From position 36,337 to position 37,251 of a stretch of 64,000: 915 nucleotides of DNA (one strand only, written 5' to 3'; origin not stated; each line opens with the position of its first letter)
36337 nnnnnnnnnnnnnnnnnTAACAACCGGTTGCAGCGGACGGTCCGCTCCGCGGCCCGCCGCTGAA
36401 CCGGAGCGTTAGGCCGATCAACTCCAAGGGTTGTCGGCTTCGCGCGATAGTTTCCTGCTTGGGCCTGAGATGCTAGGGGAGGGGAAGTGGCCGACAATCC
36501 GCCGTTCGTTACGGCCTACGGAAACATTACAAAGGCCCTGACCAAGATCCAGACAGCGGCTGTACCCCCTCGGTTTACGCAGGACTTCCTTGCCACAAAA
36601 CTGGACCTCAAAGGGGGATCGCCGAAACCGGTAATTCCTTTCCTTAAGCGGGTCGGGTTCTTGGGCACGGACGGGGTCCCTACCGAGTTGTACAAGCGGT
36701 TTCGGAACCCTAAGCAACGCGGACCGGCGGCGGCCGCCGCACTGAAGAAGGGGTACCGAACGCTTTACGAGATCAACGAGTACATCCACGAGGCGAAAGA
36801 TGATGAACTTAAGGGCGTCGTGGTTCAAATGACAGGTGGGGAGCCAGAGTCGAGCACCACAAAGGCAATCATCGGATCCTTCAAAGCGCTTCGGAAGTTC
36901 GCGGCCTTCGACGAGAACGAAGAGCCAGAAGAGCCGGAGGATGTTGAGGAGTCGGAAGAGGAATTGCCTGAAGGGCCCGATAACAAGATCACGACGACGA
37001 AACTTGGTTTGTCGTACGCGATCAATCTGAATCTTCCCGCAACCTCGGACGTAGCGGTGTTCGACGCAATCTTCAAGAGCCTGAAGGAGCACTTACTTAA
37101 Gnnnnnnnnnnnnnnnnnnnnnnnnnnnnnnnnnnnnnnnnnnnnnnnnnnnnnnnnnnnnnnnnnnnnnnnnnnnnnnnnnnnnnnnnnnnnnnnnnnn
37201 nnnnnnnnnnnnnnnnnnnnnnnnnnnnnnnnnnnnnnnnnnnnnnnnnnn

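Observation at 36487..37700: Overlapping gene pair: about 205-aa DUF5343-like protein + Swt1-like HEPN protein (split toxin/effector candidate)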

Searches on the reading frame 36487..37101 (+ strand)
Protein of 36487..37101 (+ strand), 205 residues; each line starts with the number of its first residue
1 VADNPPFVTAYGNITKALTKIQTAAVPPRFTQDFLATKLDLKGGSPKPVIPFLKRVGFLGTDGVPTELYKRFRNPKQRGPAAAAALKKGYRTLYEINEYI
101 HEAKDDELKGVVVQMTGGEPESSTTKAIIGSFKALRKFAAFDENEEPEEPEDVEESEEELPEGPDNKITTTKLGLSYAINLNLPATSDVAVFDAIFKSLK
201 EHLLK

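Call 3: search_protein_families(library=pfam, proteins=[window:36487-37101:+], max_evalue=1)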
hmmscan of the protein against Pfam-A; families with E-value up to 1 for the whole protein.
window:36487-37101:+ (205 aa): 1 family
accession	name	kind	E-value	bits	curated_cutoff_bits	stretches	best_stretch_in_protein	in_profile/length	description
PF17278.7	DUF5343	-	1.7e-42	145.5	27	1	6-145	1-139/140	Family of unknown function (DUF5343)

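Call 4: search_protein_families(library=padloc, proteins=[window:36487-37101:+], max_evalue=1)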
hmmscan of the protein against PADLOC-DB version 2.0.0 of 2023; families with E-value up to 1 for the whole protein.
window:36487-37101:+ (205 aa): 2 families
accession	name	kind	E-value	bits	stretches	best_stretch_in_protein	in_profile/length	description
PDLC04589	PDC-M34A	-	4.7e-48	162.3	1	1-203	1-207/208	-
PDLC04588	PDC-M34A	-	1.4e-21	75.1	1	12-204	66-259/260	-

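Call 11: find_homologous_proteins(query=window:36487-37101:+)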
Query window:36487-37101:+ (205 aa): 2068 proteins with E <= 0.001 among 2358 candidates; the best 120 are listed.
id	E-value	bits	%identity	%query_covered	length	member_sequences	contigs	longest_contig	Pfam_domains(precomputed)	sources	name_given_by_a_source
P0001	1.4e-129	448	100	100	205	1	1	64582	PF17278.8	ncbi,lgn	ncbi:MAG: DUF5343 domain-containing protein [Gemmatimonadota bacterium]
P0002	2.0e-92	326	72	100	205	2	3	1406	PF17278.8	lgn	-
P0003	6.2e-92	325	71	100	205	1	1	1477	PF17278.8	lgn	-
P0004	7.2e-90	318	71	100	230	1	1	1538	PF17278.8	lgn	-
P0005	1.8e-88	313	71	100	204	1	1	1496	PF17278.8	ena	-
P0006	3.6e-88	312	69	100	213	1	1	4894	PF17278.8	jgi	jgi:hypothetical protein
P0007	1.9e-87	310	72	100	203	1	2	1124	PF17278.8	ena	-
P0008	4.3e-87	309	73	100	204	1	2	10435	PF17278.8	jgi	jgi:hypothetical protein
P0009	4.9e-87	309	73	100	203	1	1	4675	PF17278.8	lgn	-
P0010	5.6e-87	309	70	100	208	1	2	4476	PF17278.8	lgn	-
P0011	1.3e-86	307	68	100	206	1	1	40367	PF17278.8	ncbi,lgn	ncbi:MAG: DUF5343 domain-containing protein [Acidobacteriota bacterium]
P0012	4.1e-86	306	70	100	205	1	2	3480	PF17278.8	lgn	-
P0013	1.3e-85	304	68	100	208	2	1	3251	PF17278.8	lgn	-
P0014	1.3e-85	304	69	100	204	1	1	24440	PF17278.8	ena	-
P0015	1.6e-85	304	69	100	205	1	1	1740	PF17278.8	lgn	-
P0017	3.0e-85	303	68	100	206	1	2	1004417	PF17278.8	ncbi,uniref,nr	ncbi:DUF5343 domain-containing protein [Xanthomonas euvesicatoria pv. allii]|uniref:DUF5343 domain-c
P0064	2.0e-81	290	66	100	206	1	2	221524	PF17278.8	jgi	jgi:hypothetical protein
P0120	1.7e-75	271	62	100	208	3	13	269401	PF17278.8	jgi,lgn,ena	jgi:hypothetical protein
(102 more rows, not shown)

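Call 13: find_related_loci(query=window:36487-37101:+, collection=genome_contigs, flank=6000)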
Query window:36487-37101:+ (205 aa) in genome_contigs; peptide patterns used: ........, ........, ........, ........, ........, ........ (x = any residue, [..] = any of these).
229 stretches matched a pattern; 48 encode a relative of the query (tblastn E <= 1e-3); 47 distinct loci.
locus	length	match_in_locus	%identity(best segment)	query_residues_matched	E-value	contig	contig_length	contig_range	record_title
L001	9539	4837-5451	65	1-205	1e-85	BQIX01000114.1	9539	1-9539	MAG: Nitrospirales bacterium NPIRA04 DNA, sequence114, whole genome shotgun sequence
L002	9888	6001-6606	65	6-204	2e-80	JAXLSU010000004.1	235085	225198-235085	MAG: Gaiellales bacterium isolate STL-ACT43 C4.202.fa-4, whole genome shotgun sequence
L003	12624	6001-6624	62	1-205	5e-80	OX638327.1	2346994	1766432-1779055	MAG: uncultured Nitrospirales bacterium isolate 43449e9d-e2e7-4773-83f5-231d95b9b6b0 genome assembly, chromosome: 1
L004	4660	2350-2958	62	6-205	1e-77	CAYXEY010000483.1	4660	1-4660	MAG TPA_asm: uncultured Planctomycetaceae bacterium isolate binchicken_co245_183 genome assembly, contig: NODE_26464_len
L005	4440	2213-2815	60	6-204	5e-77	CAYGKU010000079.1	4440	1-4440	MAG TPA_asm: uncultured Candidatus Saccharibacteria bacterium isolate ERP116193_co2_378 genome assembly, contig: NODE_45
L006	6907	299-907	64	6-205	9e-77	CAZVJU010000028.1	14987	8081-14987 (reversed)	MAG TPA_asm: uncultured Gammaproteobacteria bacterium isolate SRP050083_co3_9 genome assembly, contig: NODE_3134_length_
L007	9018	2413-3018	64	1-204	5e-76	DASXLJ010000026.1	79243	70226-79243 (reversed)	MAG TPA_asm: Gaiellaceae bacterium isolate SMAG_U5299 k141_1561076, whole genome shotgun sequence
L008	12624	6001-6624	58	6-204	8e-76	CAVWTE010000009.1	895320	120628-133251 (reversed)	MAG: uncultured Actinomycetota bacterium isolate MFD01633.bin.2.179 genome assembly, contig: contig_20744, whole genome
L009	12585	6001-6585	60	6-204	7e-75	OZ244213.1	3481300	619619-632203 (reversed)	MAG: Acidimicrobiia bacterium isolate 7b9da096-343e-40e7-b6e2-bcdc06c1b74b genome assembly, chromosome: 1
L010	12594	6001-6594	59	6-204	2e-71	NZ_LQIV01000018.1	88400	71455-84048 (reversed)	Mycobacterium sp. IS-1742 GCID_NTM_00015_NODE_25.ctg_1, whole genome shotgun sequence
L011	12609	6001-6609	55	6-204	6e-71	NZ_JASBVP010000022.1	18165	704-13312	MAG: Mycobacterium sp. isolate Bu41 Bu41_contig22, whole genome shotgun sequence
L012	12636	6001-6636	58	1-204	1e-70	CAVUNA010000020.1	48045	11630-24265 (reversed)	MAG: uncultured Thermoleophilia bacterium isolate MFD06435.bin.1.100 genome assembly, contig: contig_65725, whole genome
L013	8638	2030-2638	59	6-205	8e-70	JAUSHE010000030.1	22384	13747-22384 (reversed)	MAG: Candidatus Daviesbacteria bacterium isolate E14_metabat.bin.170_sub E14_k141_1243579, whole genome shotgun sequence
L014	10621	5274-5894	57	4-205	1e-69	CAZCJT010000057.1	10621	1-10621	MAG TPA_asm: uncultured Acidimicrobiaceae bacterium isolate SRP062349_co6_4 genome assembly, contig: NODE_4829_length_10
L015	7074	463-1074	52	1-205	5e-68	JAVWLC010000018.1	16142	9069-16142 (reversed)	MAG: Raoultibacter sp. isolate CGS1Y3-bin67 NODE_2681_length_16142_cov_5.241126, whole genome shotgun sequence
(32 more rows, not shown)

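Call 21: search_solved_structures(query=window:36487-37101:+, max_evalue=10)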
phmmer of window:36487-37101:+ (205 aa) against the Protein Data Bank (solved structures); distinct sequences matched with E-value up to 10: 1.
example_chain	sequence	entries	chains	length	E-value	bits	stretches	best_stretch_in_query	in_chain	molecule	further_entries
3gw6_A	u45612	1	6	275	1.7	11.6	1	109-196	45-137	Endo-N-acetylneuraminidase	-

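Call 27: search_protein_representatives(protein=window:36487-37101:+)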
Query: 205 residues. Proteins with E-value up to 0.001 (for the whole library): 1390; up to 1e-10: 623; up to 1e-30: 98. The best 150 are listed.
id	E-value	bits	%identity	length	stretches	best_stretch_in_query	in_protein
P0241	1.0e-74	266.9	61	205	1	1-205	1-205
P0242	2.4e-63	229.7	57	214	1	1-205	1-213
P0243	8.3e-63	228.0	57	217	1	7-204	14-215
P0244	1.4e-57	210.9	65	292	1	41-205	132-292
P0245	1.8e-55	204.0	72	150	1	5-134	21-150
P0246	2.1e-53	197.4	50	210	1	1-205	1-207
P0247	4.0e-53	196.4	50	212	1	3-205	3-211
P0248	3.7e-52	193.2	62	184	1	6-151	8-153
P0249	7.1e-52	192.3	49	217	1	1-204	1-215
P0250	2.4e-51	190.6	50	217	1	5-205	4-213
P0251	3.5e-51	190.1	59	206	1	5-154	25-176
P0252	2.4e-50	187.3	51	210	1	1-205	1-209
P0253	5.6e-50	186.2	60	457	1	1-144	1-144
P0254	6.8e-50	185.9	48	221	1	5-205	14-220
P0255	1.4e-48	181.6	51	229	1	4-204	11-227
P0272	4.0e-42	160.5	46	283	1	6-204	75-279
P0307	3.8e-35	137.7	38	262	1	6-204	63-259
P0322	5.9e-33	130.6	40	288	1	4-204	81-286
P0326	9.7e-33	129.9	46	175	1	3-147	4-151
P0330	4.2e-32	127.8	62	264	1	63-186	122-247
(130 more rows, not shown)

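Call 28: search_protein_families(library=pfam, proteins=[P0253, P0244, P0272, P0322, P0330, P0307], max_evalue=0.01)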
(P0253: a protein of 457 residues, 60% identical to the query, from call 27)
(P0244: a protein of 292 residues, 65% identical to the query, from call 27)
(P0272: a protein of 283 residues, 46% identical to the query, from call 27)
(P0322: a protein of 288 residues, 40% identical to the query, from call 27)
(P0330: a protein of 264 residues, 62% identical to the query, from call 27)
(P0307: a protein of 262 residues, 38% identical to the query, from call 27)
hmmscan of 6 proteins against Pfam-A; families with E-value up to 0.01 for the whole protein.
P0253 (457 aa): 4 families
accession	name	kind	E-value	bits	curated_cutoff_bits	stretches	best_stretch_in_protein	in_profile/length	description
PF17278.7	DUF5343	-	9.7e-40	136.5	27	1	6-143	1-137/140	Family of unknown function (DUF5343)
PF00069.31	Pkinase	-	8.4e-33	114.3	31.7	1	181-445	1-254/263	Protein kinase domain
PF07714.23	PK_Tyr_Ser-Thr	-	4.3e-20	72.5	23.1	1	183-444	3-250/258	Protein tyrosine and serine/threonine kinase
PF01636.29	APH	-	0.0058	16.8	23.2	0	214-309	22-111/239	Phosphotransferase enzyme family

P0244 (292 aa): 1 family
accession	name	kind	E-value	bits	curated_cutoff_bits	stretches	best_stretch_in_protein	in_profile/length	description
PF17278.7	DUF5343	-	8.9e-29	101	27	1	134-235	37-138/140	Family of unknown function (DUF5343)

P0272 (283 aa): 1 family
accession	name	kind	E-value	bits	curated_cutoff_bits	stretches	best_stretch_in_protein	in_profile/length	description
PF17278.7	DUF5343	-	2.5e-38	132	27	1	75-212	1-137/140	Family of unknown function (DUF5343)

P0322 (288 aa): 1 family
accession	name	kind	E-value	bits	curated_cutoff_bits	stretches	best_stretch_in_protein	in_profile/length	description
PF17278.7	DUF5343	-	2.2e-29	103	27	1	84-215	2-132/140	Family of unknown function (DUF5343)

P0330 (264 aa): 1 family
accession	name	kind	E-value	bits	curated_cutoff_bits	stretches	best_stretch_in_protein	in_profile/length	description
PF17278.7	DUF5343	-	3.7e-19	69.8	27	1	122-202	57-137/140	Family of unknown function (DUF5343)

P0307 (262 aa): 1 family
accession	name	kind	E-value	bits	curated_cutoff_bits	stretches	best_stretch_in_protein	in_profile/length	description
PF17278.7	DUF5343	-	3.6e-35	121.7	27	1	63-201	1-138/140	Family of unknown function (DUF5343)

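Call 48: find_encoding_contigs(protein=P0017, flank=8000, max_places=2)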
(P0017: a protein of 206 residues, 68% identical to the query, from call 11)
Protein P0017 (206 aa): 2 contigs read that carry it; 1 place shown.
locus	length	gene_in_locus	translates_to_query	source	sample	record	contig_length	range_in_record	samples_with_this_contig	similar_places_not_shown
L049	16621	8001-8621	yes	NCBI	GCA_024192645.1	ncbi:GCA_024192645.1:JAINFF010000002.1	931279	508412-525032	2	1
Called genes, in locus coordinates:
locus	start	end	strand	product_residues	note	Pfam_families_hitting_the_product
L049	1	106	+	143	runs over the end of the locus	PF01047:MarR (weak), PF12802:MarR_2 (weak), PF13384:HTH_23 (weak), PF13404:HTH_AsnC-type, PF13412:HTH_24, PF08279:HTH_11 (weak), PF12840:HTH_20 (weak), PF01037:AsnC_trans_reg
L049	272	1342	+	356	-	PF02547:Queuosine_synth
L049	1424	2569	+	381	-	PF01702:TGT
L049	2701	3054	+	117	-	PF02699:YajC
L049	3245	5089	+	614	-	PF13721:SecD-TM1, PF07549:Sec_GG (faint), PF21760:SecD_1st, PF22599:SecDF_P1_head, PF00873:ACR_tran (weak), PF02355:SecD_SecF_C, PF03176:MMPL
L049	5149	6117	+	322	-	PF07549:Sec_GG (weak), PF02355:SecD_SecF_C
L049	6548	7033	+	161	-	-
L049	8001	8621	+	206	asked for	PF17278:DUF5343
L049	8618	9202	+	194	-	PF18731:HEPN_Swt1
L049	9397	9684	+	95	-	-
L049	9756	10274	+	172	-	-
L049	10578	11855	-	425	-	PF04966:OprB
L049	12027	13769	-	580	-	PF02302:PTS_IIB, PF25554:PTS_EIIB_BC_N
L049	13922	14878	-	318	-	PF00294:PfkB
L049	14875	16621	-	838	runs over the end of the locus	PF00359:PTS_EIIA_2, PF00381:PTS-HPr, PF05524:PEP-utilisers_N, PF00391:PEP-utilizers, PF02896:PEP-utilizers_C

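Call 49: find_encoding_contigs(protein=P0064, flank=8000, max_places=2)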
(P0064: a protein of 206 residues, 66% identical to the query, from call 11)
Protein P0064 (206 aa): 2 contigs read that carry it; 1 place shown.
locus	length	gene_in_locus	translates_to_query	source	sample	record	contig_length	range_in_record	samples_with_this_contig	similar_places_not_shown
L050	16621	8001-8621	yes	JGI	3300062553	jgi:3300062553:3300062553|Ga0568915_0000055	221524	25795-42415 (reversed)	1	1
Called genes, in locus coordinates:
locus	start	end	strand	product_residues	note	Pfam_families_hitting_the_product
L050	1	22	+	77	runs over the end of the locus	-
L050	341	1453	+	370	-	PF12680:SnoaL_2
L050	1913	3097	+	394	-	-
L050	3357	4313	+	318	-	PF12797:Fer4_2 (faint), PF00037:Fer4 (weak), PF12837:Fer4_6 (weak), PF13237:Fer4_10, PF14697:Fer4_21 (weak), PF12838:Fer4_7, PF13187:Fer4_9, PF00037:Fer4 (weak)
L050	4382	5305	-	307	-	-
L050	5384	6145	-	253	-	PF02585:PIG-L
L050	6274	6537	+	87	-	-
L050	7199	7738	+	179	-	-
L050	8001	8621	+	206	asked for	PF17278:DUF5343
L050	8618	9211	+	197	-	PF18731:HEPN_Swt1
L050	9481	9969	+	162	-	-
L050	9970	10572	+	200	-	PF01590:GAF, PF13185:GAF_2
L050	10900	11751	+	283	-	PF08281:Sigma70_r4_2 (faint), PF00196:GerE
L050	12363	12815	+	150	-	-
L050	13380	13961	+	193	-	-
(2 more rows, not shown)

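Call 50: find_encoding_contigs(protein=P0120, flank=8000, max_places=3)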
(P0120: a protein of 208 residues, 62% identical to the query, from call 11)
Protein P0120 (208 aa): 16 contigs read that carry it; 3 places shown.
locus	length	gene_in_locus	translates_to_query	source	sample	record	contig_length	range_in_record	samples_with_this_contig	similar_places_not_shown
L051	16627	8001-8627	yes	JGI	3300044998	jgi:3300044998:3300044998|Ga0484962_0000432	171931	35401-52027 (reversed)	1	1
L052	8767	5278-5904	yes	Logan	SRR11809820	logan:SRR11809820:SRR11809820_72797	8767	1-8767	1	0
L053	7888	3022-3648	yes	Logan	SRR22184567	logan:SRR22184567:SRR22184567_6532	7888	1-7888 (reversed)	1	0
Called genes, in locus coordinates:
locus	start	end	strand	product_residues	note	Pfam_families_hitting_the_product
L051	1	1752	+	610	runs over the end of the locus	PF05524:PEP-utilisers_N, PF00391:PEP-utilizers, PF02896:PEP-utilizers_C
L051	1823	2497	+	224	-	PF02563:Poly_export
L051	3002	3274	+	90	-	PF22513:FitA-like_RHH (weak)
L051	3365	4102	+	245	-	PF13432:TPR_16 (faint), PF07719:TPR_2 (faint), PF13181:TPR_8 (faint), PF13428:TPR_14 (faint), PF13414:TPR_11 (weak), PF14559:TPR_19 (weak)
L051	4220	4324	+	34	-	-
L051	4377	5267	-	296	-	PF06750:A24_N_bact, PF01478:Peptidase_A24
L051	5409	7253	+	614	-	PF13187:Fer4_9 (faint), PF13237:Fer4_10 (faint), PF13484:Fer4_16 (faint), PF14691:Fer4_20, PF07992:Pyr_redox_2, PF13738:Pyr_redox_3 (weak), PF12838:Fer4_7, PF00037:Fer4 (weak), +1 more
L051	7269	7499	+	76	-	PF09720:Unstab_antitox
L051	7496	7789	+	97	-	PF05016:ParE_toxin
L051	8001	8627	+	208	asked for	PF17278:DUF5343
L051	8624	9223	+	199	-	PF18731:HEPN_Swt1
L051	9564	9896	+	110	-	PF09966:DUF2200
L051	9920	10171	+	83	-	PF09720:Unstab_antitox (weak)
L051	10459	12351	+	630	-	PF01558:POR, PF01855:POR_N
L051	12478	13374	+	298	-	PF00030:Crystall, PF03995:Inhibitor_I36 (faint), PF00030:Crystall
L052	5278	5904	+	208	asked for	PF17278:DUF5343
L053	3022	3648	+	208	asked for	PF17278:DUF5343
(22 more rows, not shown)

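Call 51: predict_structure(alignment_id=A4)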
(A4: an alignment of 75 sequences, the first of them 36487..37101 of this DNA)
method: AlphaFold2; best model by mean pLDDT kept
length: 205 residues; sequences in the alignment: 75
mean_pLDDT: 82.9   pTM: 0.65
mean pLDDT of the five models: 82.9, 82.7, 82.0, 81.3, 79.8
residues with pLDDT >= 90: 125; 70-90: 39; 50-70: 12; < 50: 29
segments of 3 or more residues with pLDDT < 50: 146-174
pLDDT, mean of each block of 10 residues (from residue 1): 84 93 93 89 82 96 97 96 97 96 96 94 96 97 55 37 39 58 82 88 74
secondary structure, 60 per line:
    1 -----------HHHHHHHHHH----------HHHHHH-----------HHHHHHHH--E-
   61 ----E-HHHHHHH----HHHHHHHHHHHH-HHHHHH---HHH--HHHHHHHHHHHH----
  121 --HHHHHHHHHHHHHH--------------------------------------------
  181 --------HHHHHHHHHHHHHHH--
elements in order: H12-21 H32-37 H49-56 H67-73 H78-89 H91-96 H105-116 H123-136 H189-203

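Call 56: fold_search(model_id=the predicted structure, library=pdb)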
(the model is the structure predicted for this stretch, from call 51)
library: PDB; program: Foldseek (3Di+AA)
matches with E <= 10: 136; with E <= 0.001: 0
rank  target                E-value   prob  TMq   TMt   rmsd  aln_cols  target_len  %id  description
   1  8i8c_K                1.1e+00  0.06  0.13  0.13  25.7       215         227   11  Plug structure of the Autographa californica multiple nucleopolyhedrovirus (AcMNPV) (released 2023-12-13)
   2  1tw2_A                1.3e+00  0.14  0.25  0.17  10.0       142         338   17  Crystal structure of Carminomycin-4-O-methyltransferase (DnrK) in complex with S-adenosyl-L-homocystein (SAH) and 4-me (released 2004-09-14)
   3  7phd_B                1.9e+00  0.11  0.25  0.17   9.8       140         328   16  Chimeric carminomycin-4-O-methyltransferase (DnrK) with a region from 10-decarboxylase TamK (released 2022-09-07)
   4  5yzg_Z                1.9e+00  0.06  0.16  0.07  13.4       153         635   14  The Cryo-EM Structure of Human Catalytic Step I Spliceosome (C complex) at 4.1 angstrom resolution (released 2018-08-08)
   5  8y0e_I                2.0e+00  0.02  0.14  0.13  21.9       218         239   14  ASFV RNAP M1249L C-tail occupied complex4 (MCOC4) (released 2025-01-29)
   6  8xy6_I                2.0e+00  0.02  0.13  0.07  22.0       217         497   14  ASFV RNAP M1249L C-tail occupied complex3 (MCOC3) (released 2025-01-22)
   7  2fzf_A                2.1e+00  0.03  0.14  0.17  13.7       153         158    9  Hypothetical Protein Pfu-1136390-001 From Pyrococcus furiosus (released 2006-02-21)
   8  9h2h_I                2.3e+00  0.03  0.14  0.13  23.4       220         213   10  AcMNPV apical cap - composite map of the C2 plug (released 2025-06-04)
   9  7pik_B                2.5e+00  0.08  0.16  0.07  20.6       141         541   13  Cryo-EM structure of E. coli TnsB in complex with right end fragment of Tn7 transposon (released 2022-06-15)
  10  9wj7_A                2.5e+00  0.08  0.19  0.13   9.3        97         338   13  N-methyltransferase 2-like complexed with SAH and NCM in Chimonanthus praecox (released 2026-04-01)
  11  9l5r_Cc               2.6e+00  0.09  0.26  0.09  11.2       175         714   12  Cryo-EM structure of the thermophile spliceosome (state ILS) (released 2025-03-12)
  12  7vwa                  2.6e+00  0.05  0.16  0.22  13.8       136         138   10  Helicoverpa armigera pheromone-binding protein PBP1 with Z-9-hexadecenal (released 2022-02-02)
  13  8c8h_I                2.6e+00  0.03  0.14  0.06  27.4       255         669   13  Cryo EM structure of the vaccinia complete RNA polymerase complex lacking the capping enzyme (released 2024-01-31)
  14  1vni                  2.6e+00  0.02  0.14  0.06  16.6       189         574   15  CHLOROPEROXIDASE FROM THE FUNGUS CURVULARIA INAEQUALIS: RECOMBINANT HOLO-CHLOROPEROXIDASE (released 1999-08-11)
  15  6xv8_D                2.8e+00  0.02  0.13  0.09  16.2       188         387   10  Crystal structure of Megabody Mb-Nb207-c7HopQ_G10 (released 2021-01-13)
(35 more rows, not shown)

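Call 62: search_solved_structures(query=A4, max_evalue=10)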
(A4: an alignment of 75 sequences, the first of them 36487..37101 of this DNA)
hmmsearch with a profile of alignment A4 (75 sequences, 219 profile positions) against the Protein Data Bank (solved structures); distinct sequences matched with E-value up to 10: 4.
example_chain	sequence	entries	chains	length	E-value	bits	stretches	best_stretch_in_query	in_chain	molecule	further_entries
6lpb_P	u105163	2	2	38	0.19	14.7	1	69-100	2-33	Pituitary adenylate cyclase-activating polypeptide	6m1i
2d2p_A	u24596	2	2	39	0.2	14.7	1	69-100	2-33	Pituitary adenylate cyclase activating polypeptide-38 | Pituitary adenylate cyclase-activating polypeptide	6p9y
4fe8_A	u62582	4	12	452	2.6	11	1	126-182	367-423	Maltose-binding periplasmic protein,Huntingtin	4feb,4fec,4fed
9b62_G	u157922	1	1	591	3.4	10.6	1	127-182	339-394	Ran GTPase-activating protein 1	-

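Call 63: search_protein_families(library=ncbifam, proteins=[window:36487-37101:+], max_evalue=0.1)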
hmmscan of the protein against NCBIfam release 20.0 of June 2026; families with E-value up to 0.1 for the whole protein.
window:36487-37101:+ (205 aa): 0 families

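Call 64: search_protein_families(library=phrogs, proteins=[window:36487-37101:+], max_evalue=0.1)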
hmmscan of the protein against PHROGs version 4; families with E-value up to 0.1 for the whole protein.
window:36487-37101:+ (205 aa): 0 families

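Call 65: search_dna_similar(query=window:36487-37101:+, collection=plasmids, mode=protein, max_rows=25)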
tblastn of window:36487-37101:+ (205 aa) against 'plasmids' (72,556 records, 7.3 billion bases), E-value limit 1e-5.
No match.
